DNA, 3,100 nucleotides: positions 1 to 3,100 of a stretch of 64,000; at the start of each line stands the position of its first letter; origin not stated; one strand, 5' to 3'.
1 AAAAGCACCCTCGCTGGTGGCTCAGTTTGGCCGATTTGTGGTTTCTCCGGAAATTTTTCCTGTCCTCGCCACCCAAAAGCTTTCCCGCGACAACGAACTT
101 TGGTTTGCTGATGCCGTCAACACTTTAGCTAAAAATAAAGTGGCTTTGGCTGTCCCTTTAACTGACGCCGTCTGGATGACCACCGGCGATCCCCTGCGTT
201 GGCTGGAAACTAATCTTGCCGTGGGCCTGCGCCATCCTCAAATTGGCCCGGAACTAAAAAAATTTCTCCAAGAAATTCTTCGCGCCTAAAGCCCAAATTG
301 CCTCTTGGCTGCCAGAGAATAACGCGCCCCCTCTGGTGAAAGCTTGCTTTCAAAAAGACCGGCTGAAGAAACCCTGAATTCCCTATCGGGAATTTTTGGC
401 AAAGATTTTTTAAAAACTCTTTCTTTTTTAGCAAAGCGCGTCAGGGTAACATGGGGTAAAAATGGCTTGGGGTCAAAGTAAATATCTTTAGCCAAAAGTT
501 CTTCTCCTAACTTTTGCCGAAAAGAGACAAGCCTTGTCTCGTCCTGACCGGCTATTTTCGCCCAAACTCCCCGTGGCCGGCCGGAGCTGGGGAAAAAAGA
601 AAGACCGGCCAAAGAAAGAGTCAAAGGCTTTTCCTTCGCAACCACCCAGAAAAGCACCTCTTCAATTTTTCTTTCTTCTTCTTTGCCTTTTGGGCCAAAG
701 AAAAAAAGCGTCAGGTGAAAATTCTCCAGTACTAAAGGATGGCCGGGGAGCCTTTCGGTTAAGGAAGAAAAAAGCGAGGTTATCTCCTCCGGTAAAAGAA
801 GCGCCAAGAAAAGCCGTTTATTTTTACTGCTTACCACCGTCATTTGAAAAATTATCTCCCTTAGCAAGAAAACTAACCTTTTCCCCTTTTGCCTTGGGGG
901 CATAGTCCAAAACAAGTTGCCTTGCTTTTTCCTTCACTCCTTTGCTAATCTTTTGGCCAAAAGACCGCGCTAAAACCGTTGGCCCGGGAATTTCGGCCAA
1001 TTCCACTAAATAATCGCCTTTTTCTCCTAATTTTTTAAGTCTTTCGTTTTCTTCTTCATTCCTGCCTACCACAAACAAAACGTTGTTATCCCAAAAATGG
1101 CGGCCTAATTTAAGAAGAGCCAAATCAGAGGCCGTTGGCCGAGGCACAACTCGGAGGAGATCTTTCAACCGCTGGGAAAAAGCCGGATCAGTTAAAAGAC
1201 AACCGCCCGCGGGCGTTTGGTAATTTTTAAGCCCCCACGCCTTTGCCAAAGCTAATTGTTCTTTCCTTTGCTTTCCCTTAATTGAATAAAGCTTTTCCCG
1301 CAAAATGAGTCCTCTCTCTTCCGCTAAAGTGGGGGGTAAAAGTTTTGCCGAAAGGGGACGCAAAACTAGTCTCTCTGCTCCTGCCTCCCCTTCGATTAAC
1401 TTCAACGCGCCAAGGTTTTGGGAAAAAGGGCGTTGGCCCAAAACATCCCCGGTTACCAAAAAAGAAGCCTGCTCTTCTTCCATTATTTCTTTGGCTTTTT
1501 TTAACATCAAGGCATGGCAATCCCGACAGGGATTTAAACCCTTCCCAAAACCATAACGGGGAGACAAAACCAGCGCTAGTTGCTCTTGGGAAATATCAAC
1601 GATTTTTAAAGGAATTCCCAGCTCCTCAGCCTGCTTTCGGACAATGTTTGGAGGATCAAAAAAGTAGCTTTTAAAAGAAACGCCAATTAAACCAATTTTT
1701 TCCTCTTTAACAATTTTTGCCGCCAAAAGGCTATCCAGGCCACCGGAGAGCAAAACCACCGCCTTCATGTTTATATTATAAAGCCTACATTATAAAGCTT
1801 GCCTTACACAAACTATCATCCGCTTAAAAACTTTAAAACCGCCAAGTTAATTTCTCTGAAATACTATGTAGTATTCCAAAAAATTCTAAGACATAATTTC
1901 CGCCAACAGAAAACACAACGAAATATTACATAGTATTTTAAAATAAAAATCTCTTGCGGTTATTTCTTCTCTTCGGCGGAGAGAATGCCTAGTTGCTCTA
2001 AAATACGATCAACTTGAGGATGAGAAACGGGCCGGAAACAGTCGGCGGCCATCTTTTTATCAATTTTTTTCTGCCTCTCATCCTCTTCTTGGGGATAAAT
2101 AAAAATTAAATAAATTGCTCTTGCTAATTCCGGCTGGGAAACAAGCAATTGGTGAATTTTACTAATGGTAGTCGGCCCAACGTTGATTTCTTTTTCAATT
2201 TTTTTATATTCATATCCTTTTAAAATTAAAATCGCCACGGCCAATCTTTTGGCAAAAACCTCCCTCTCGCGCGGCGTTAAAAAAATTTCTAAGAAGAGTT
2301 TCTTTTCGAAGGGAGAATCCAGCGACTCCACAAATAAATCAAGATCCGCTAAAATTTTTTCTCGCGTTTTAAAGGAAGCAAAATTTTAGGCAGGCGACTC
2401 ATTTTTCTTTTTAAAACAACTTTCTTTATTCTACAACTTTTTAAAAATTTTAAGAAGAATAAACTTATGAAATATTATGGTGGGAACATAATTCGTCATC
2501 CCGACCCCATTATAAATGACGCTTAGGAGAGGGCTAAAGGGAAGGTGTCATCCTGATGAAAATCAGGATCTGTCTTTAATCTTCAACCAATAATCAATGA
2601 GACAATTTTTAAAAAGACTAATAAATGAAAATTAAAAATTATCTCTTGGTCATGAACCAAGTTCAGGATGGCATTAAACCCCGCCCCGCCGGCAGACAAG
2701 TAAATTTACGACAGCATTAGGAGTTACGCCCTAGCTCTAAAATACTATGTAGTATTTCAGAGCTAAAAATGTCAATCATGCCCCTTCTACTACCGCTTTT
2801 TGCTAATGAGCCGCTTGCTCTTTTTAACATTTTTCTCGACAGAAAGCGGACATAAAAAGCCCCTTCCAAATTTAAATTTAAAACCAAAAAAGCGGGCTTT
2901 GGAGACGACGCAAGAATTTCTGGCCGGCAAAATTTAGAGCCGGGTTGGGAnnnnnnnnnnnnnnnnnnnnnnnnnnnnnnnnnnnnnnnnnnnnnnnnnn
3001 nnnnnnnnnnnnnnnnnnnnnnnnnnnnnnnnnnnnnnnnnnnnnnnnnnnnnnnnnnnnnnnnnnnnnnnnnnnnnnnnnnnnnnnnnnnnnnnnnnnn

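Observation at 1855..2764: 22-bp perfect palindrome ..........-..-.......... in 4-5 copies, clustered around a TrpR/YerC-like regulator gene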

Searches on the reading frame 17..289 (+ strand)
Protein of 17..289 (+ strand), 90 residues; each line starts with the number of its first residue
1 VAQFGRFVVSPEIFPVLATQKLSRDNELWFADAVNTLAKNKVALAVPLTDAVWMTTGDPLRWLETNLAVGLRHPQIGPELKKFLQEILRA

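Call 12: search_protein_families(library=pfam, proteins=[window:17-289:+], max_evalue=0.01)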
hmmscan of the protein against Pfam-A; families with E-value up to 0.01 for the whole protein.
window:17-289:+ (90 aa): 0 families

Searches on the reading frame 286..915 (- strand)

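Call 12: search_protein_families(library=pfam, proteins=[window:286-915:-], max_evalue=0.01)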
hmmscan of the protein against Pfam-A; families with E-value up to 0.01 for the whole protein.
window:286-915:- (209 aa): 3 families
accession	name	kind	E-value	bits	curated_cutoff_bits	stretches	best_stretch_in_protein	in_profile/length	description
PF02834.22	LigT_PEase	-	7e-15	55.4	23.3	2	127-199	9-87/87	LigT like Phosphoesterase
PF13563.12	2_5_RNA_ligase2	-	3.2e-11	43.9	27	1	66-189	26-147/152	2'-5' RNA ligase superfamily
PF10469.15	AKAP7_NLS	-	2.7e-06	27.8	24.4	1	64-172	41-160/208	AKAP7 2'5' RNA ligase-like domain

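Call 13: search_protein_families(library=ncbifam, proteins=[window:286-915:-], max_evalue=0.01)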
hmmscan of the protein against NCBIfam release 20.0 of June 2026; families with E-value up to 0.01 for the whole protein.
window:286-915:- (209 aa): 2 families
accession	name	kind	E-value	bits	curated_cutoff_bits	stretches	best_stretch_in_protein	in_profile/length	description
TIGR02258.1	2_5_ligase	equivalog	1.1e-27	97.1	65.7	1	34-205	2-178/180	RNA 2',3'-cyclic phosphodiesterase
NF011704.0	PRK15124.1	equivalog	2.1e-10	40.9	184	1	30-201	2-168/176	RNA 2',3'-cyclic phosphodiesterase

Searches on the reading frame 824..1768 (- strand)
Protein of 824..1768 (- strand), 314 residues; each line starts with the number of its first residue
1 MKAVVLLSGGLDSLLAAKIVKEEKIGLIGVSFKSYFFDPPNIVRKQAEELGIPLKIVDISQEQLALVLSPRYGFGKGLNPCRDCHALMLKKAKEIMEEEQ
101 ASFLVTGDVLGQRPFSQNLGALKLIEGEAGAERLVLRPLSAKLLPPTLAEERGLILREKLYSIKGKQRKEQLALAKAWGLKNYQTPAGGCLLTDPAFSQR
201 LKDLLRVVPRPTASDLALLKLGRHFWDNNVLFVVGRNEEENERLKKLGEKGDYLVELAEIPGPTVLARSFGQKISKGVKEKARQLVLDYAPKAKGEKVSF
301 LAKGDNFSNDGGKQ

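Call 12: search_protein_families(library=pfam, proteins=[window:824-1768:-], max_evalue=0.01)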
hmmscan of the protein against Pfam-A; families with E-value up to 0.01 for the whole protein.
window:824-1768:- (314 aa): 6 families
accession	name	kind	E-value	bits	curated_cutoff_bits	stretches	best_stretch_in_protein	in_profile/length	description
PF18297.6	NFACT-R_2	-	2.4e-08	34.5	26.9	1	222-301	1-78/104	NFACT protein RNA binding domain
PF02568.20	ThiI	-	1.1e-07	32.1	20.5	1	84-139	92-144/197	Thiamine biosynthesis protein (ThiI)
PF03054.22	tRNA_Me_trans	-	2.7e-05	24.4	20.6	1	1-107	1-125/202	tRNA methyl transferase HUP domain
PF24167.1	DUF7411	-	0.00027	21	28.7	1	1-64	1-63/194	Family of unknown function (DUF7411)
PF06508.19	QueC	-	0.00069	19.6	22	1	2-60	1-61/210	Queuosine biosynthesis protein QueC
PF01902.24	Diphthami_syn_2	-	0.002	18.1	23.2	1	1-60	1-67/219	Diphthamide synthase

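Call 13: search_protein_families(library=ncbifam, proteins=[window:824-1768:-], max_evalue=0.01)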
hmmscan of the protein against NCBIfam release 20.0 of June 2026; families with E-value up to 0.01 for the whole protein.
window:824-1768:- (314 aa): 8 families
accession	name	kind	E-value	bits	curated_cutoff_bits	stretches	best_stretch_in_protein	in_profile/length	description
NF006222.0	PRK08349.1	subfamily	1.9e-09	37.7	251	1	1-139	1-141/198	hypothetical protein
TIGR00342.1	TIGR00342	equivalog_domain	2.2e-07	30.3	264.5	1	84-139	260-312/373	tRNA uracil 4-sulfurtransferase ThiI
TIGR00420.1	trmU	equivalog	4.6e-06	25.7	236.95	1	1-107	1-124/351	tRNA 2-thiouridine(34) synthase MnmA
NF001138.1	PRK00143.1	equivalog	9.7e-06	24.7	284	1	3-108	2-121/345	tRNA 2-thiouridine(34) synthase MnmA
NF011155.0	PRK14561.1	equivalog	0.00024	20.8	207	1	1-64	1-63/195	hypothetical protein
NF011258.0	PRK14664.1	equivalog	0.00033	19.9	680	1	3-107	8-115/362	tRNA 2-thiouridine(34) synthase MnmA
TIGR00268.2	TIGR00268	equivalog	0.00037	19.9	150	0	2-107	15-118/259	ATP-dependent sacrificial sulfur transferase LarE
TIGR03679.1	Dph6_archaeal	equivalog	0.0094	15.2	197.3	0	4-62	1-67/218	diphthine--ammonia ligase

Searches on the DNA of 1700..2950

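Call 9: search_rna_families(source=window, start=1700, end=2950, threshold=evalue, max_evalue=10)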
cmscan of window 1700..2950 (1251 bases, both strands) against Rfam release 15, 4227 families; matches with E-value up to 10: 11.
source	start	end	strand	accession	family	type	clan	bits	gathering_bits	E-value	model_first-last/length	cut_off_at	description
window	2731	2764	-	RF03198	mir-7385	Gene; miRNA;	-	23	69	0.033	1-62/62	no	mir-7385 microRNA precursor family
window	2726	2768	-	RF03217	mir-3167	Gene; miRNA;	-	19.8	86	1.7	1-59/59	no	mir-3167 microRNA precursor family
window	2732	2765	+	RF00896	mir-787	Gene; miRNA;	-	19.5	57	0.85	1-72/72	no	mir-787 microRNA precursor family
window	2372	2459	+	RF01711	Lnt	Cis-reg;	-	18.6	55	8.3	1-63/63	no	Lnt RNA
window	2315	2425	-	RF01483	rli56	Cis-reg;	-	18.2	47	6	1-100/100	no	Listeria sRNA rli56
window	2732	2766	-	RF01483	rli56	Cis-reg;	-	18.2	47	6.2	35-69/100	no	Listeria sRNA rli56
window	2077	2159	+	RF00618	U4atac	Gene; snRNA; splicing;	CL00007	18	53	2.3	1-132/132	no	U4atac minor spliceosomal RNA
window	2425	2504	-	RF02527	SSRC38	Gene; sRNA;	-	17.8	80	2.4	1-166/166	no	Streptococcus sRNA SSRC38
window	1886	1992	-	RF04143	MIR869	Gene; miRNA;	-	16.4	330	0.28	96-204/298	no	MIR869 microRNA precursor family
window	1873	2004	-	RF00688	MIR394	Gene; miRNA;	-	15.7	60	7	1-109/109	no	MIR394 microRNA precursor family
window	2433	2568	+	RF00028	Intron_gpI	Intron;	-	14.1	50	1.1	1-253/253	no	Group I catalytic intron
